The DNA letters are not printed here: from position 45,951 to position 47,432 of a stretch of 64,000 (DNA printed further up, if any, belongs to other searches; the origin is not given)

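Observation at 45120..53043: AraC-headed seven-gene locus combining a stand-alone PqqD/RRE-like protein, an ATP-grasp ligase, a PLP decarboxylase, a channel-peptidase fusion and envelope proteins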

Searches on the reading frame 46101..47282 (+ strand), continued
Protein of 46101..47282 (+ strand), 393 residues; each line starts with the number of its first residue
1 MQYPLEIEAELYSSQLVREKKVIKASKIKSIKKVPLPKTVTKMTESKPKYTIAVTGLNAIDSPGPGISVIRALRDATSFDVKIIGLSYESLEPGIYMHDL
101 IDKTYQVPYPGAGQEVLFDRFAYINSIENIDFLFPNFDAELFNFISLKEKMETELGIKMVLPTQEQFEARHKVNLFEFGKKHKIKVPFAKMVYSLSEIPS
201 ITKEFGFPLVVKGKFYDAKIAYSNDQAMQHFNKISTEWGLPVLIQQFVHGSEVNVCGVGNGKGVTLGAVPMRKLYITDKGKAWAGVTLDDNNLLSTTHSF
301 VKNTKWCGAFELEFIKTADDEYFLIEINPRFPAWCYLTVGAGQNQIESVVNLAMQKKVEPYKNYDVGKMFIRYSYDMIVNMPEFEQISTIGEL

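Call 82: find_encoding_contigs(protein=P0332, flank=9000, max_places=3)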
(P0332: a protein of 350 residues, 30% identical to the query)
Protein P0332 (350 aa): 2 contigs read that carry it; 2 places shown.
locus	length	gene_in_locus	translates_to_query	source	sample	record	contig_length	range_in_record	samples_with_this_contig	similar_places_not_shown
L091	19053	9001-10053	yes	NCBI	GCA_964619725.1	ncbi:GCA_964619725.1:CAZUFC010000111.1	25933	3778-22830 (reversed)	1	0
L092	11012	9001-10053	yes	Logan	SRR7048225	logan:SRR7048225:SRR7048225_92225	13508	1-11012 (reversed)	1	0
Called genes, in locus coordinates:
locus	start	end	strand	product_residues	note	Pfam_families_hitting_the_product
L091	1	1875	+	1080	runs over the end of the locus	PF13231:PMT_2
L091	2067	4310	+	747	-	PF00982:Glyco_transf_20, PF02358:Trehalose_PPase, PF08282:Hydrolase_3 (faint)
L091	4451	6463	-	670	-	PF10300:Iml2-TPR_39 (faint), PF25058:ARM_TT21 (faint), PF14559:TPR_19 (faint), PF24575:TPR_Slam (faint), PF00515:TPR_1 (faint), PF17874:TPR_MalT (weak), PF09976:TPR_21, PF13424:TPR_12 (weak), +7 more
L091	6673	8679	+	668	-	-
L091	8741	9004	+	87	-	PF05402:PqqD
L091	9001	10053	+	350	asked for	PF15632:ATPgrasp_Ter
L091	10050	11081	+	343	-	-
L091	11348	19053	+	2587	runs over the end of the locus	-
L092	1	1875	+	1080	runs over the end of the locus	PF13231:PMT_2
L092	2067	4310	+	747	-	PF00982:Glyco_transf_20, PF02358:Trehalose_PPase, PF08282:Hydrolase_3 (faint)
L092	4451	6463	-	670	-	PF10300:Iml2-TPR_39 (faint), PF25058:ARM_TT21 (faint), PF14559:TPR_19 (faint), PF24575:TPR_Slam (faint), PF00515:TPR_1 (faint), PF17874:TPR_MalT (weak), PF09976:TPR_21, PF13424:TPR_12 (weak), +7 more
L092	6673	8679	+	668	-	-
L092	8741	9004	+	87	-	PF05402:PqqD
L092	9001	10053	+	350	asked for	PF15632:ATPgrasp_Ter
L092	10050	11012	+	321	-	?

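Call 86: search_solved_structures(query=L082:12444-13214:+, max_evalue=0.00001, show_alignments=1)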
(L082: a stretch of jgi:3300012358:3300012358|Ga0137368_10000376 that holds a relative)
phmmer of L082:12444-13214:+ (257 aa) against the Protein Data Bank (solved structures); distinct sequences matched with E-value up to 0.00001: 102 (the best 60 are shown).
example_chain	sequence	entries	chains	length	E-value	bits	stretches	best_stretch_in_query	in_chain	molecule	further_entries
5oj7_A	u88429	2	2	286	2.3e-33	119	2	2-163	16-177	NAD-dependent protein deacylase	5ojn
1yc5_A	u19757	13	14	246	7.1e-29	104.3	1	2-234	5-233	NAD-dependent deacetylase | NAD-DEPENDENT PROTEIN DEACETYLASE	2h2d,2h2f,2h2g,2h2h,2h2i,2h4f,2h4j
1ma3_A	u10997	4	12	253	8.3e-29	104.1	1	2-242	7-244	Transcriptional regulatory protein, Sir2 family | NAD-dependent deacetylase 2 | NAD-dependent protein deacylase 2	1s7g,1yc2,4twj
1m2n_A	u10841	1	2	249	2.2e-28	102.7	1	2-239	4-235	Silent Information Regulator 2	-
2h4h_A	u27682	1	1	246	4.9e-28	101.6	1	2-234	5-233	NAD-dependent deacetylase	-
4twi_A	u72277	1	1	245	7.6e-28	100.9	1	2-239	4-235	NAD-dependent protein deacylase 1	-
1m2g_A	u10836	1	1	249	7.8e-28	100.9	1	2-239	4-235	Silent Information Regulator 2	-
1ici_A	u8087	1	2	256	9e-28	100.7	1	2-239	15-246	TRANSCRIPTIONAL REGULATORY PROTEIN, SIR2 FAMILY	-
2h59_A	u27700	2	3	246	1.8e-27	99.7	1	2-234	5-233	NAD-dependent deacetylase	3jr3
1m2h_A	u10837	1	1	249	2.1e-27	99.5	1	2-239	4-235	Silent Information Regulator 2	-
1m2j_A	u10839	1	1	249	7.4e-27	97.7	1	2-239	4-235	Silent Information Regulator 2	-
1m2k_A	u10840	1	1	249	1e-26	97.2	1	2-239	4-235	Silent Information Regulator 2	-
6l65_A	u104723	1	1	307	2.3e-25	92.8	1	11-215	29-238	NAD-dependent protein deacetylase sirtuin-2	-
9vgz_A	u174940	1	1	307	3.2e-25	92.4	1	11-215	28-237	NAD-dependent protein deacetylase sirtuin-2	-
6l66_A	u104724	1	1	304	3.9e-25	92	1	10-215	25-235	NAD-dependent protein deacetylase sirtuin-2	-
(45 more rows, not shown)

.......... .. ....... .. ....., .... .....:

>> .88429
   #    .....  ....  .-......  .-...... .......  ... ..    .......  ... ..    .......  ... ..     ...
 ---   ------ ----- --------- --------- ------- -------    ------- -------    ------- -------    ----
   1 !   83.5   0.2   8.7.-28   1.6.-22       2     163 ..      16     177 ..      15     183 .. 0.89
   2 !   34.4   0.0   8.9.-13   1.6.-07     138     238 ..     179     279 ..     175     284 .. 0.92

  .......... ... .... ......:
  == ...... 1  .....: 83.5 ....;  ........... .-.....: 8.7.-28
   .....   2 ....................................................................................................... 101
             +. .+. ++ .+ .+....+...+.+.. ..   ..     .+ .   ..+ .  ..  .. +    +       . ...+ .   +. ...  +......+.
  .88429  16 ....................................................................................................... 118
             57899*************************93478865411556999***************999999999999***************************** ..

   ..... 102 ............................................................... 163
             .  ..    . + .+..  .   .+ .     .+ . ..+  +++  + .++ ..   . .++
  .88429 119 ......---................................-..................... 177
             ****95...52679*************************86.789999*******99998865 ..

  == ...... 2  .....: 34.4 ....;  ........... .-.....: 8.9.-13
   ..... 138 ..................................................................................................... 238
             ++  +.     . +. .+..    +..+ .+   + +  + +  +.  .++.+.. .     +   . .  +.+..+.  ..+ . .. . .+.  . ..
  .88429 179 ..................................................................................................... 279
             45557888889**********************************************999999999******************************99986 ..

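Call 90: find_homologous_proteins(query=L086:4409-5707:-, max_evalue=1e-20)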
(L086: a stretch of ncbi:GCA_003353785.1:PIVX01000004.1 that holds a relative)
Query L086:4409-5707:- (432 aa): 8000 proteins with E <= 1e-20 among 8000 candidates; the best 120 are listed.
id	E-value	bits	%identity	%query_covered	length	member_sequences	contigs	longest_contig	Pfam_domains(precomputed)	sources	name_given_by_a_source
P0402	1.0e-283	959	100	100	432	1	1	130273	PF01654.23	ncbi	-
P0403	3.1e-246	835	85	100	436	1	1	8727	PF01654.23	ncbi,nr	ncbi:MAG: cytochrome ubiquinol oxidase subunit I [Legionellales bacterium]|nr:cytochrome ubiquinol o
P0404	4.7e-220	749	74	100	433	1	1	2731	PF01654.23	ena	-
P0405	9.6e-219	745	73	100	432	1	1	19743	PF01654.23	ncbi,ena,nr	ncbi:MAG: cytochrome ubiquinol oxidase subunit I [Legionellales bacterium]|nr:cytochrome ubiquinol o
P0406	8.2e-212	722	73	100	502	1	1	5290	PF01654.23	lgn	-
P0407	1.5e-202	691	84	83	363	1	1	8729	PF01654.23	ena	-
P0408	3.4e-201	687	69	100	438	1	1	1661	PF01654.23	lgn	-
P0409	4.6e-197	673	67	100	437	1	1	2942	PF01654.23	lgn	-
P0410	9.0e-194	663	68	99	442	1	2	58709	PF01654.23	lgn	-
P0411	2.9e-187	641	-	-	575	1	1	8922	PF01654.23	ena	-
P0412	3.4e-186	638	62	100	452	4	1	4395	PF01654.23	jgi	jgi:cytochrome d ubiquinol oxidase subunit I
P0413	8.0e-185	633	62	100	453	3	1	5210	PF01654.23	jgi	jgi:cytochrome bd ubiquinol oxidase subunit I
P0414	3.1e-184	631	63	99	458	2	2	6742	PF01654.23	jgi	jgi:cytochrome bd ubiquinol oxidase subunit I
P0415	6.2e-184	630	61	100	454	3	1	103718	PF01654.23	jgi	jgi:cytochrome bd ubiquinol oxidase subunit I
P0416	6.3e-184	630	63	99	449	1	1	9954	PF01654.23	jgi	jgi:cytochrome bd ubiquinol oxidase subunit I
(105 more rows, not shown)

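Call 94: find_encoding_contigs(protein=P0241, flank=9000, max_places=2)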
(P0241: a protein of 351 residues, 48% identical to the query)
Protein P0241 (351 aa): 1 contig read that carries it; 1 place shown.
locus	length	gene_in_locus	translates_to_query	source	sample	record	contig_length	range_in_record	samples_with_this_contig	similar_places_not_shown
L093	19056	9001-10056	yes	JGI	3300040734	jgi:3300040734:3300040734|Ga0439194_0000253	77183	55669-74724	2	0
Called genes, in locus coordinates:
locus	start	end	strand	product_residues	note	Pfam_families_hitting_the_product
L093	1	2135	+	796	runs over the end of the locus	PF26696:PTL_trimer, PF05658:YadA_head (faint), PF10106:DUF2345 (faint), PF04790:Sarcoglycan_1 (weak)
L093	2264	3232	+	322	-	PF26696:PTL_trimer, PF05638:T6SS_HCP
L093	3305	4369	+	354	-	PF26696:PTL_trimer, PF05638:T6SS_HCP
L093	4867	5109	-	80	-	-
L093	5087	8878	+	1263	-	-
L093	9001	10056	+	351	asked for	PF15632:ATPgrasp_Ter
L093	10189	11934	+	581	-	PF04551:GcpE, PF26540:GcpE_C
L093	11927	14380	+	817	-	PF21544:PorZ_N_b_propeller, PF07494:Reg_prop (faint)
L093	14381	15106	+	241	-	PF11967:RecO_N, PF02565:RecO_C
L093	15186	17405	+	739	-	PF09586:YfhO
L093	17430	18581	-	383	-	PF02481:DNA_processg_A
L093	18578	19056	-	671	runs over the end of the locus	PF00270:DEAD, PF00271:Helicase_C, PF00156:Pribosyltran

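Call 95: find_encoding_contigs(protein=P0259, flank=9000, max_places=2)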
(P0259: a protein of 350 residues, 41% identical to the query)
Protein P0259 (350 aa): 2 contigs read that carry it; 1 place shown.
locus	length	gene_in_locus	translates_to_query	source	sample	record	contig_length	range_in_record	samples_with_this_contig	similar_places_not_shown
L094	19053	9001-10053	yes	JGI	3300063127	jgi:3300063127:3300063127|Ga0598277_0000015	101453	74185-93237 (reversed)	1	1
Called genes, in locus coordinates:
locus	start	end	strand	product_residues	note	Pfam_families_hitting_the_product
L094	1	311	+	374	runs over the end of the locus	PF08450:SGL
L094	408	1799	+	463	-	PF04015:DUF362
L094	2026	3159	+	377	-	-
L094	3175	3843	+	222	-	PF22352:K319L-like_PKD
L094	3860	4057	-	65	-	-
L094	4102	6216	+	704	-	PF03253:UT, PF01551:Peptidase_M23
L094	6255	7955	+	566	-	-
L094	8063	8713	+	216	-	PF12895:ANAPC3 (faint), PF13176:TPR_7 (faint), PF24575:TPR_Slam (faint), PF13432:TPR_16, PF23914:TPR_CcmH_CycH (weak), PF00515:TPR_1 (weak), PF07719:TPR_2 (weak), PF14559:TPR_19 (weak), +8 more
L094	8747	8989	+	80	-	PF05402:PqqD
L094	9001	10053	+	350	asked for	PF02655:ATP-grasp_3 (faint), PF15632:ATPgrasp_Ter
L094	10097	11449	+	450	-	PF00278:Orn_DAP_Arg_deC, PF02784:Orn_Arg_deC_N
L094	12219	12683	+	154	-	PF00355:Rieske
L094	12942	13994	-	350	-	PF08100:Dimerisation, PF00891:Methyltransf_2, PF08242:Methyltransf_12 (weak)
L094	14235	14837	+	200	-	-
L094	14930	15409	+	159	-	-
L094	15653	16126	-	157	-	-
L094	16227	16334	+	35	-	-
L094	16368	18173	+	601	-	PF07695:7TMR-DISM_7TM (weak), PF06580:His_kinase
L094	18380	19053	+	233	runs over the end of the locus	PF00072:Response_reg, PF04397:LytTR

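Call 96: find_encoding_contigs(protein=P0272, flank=9000, max_places=2)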
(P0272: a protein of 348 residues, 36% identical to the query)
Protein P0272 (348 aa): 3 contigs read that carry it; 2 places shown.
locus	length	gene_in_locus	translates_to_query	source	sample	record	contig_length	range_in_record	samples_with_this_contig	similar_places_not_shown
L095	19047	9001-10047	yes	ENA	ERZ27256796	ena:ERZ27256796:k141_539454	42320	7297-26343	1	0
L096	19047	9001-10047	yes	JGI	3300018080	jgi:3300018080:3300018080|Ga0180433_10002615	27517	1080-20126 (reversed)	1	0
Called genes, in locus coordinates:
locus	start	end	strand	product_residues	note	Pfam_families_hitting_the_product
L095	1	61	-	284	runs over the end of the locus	PF02749:QRPTase_N, PF01729:QRPTase_C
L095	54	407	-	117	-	PF16022:DUF4783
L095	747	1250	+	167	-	PF02590:SPOUT_MTase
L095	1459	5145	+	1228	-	PF00672:HAMP, PF00512:HisKA, PF02518:HATPase_c, PF13581:HATPase_c_2 (faint), PF14501:HATPase_c_5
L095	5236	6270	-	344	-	PF00685:Sulfotransfer_1, PF13469:Sulfotransfer_3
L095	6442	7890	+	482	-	PF03062:MBOAT, PF13813:MBOAT_2 (weak)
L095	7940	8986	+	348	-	PF27429:LB_356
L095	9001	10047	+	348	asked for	PF02655:ATP-grasp_3, PF07478:Dala_Dala_lig_C (weak), PF15632:ATPgrasp_Ter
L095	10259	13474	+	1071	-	PF01433:Peptidase_M1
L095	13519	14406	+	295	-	PF00535:Glycos_transf_2, PF10111:Glyco_tranf_2_2, PF13641:Glyco_tranf_2_3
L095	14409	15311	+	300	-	PF01370:Epimerase, PF04321:RmlD_sub_bind, PF02719:Polysacc_synt_2 (weak), PF16363:GDP_Man_Dehyd (weak), PF07993:NAD_binding_4 (weak)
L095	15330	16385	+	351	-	PF13489:Methyltransf_23, PF08241:Methyltransf_11, PF08242:Methyltransf_12, PF13649:Methyltransf_25 (weak), PF13847:Methyltransf_31 (weak)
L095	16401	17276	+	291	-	PF01973:MptE-like (faint)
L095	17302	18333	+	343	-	PF00106:adh_short (weak), PF04321:RmlD_sub_bind, PF08659:KR (weak), PF01073:3Beta_HSD, PF01370:Epimerase, PF02719:Polysacc_synt_2, PF07993:NAD_binding_4 (weak), PF16363:GDP_Man_Dehyd, +1 more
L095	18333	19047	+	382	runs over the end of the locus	PF00155:Aminotran_1_2 (weak), PF01041:DegT_DnrJ_EryC1, PF01212:Beta_elim_lyase (weak)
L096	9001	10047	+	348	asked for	PF02655:ATP-grasp_3, PF07478:Dala_Dala_lig_C (weak), PF15632:ATPgrasp_Ter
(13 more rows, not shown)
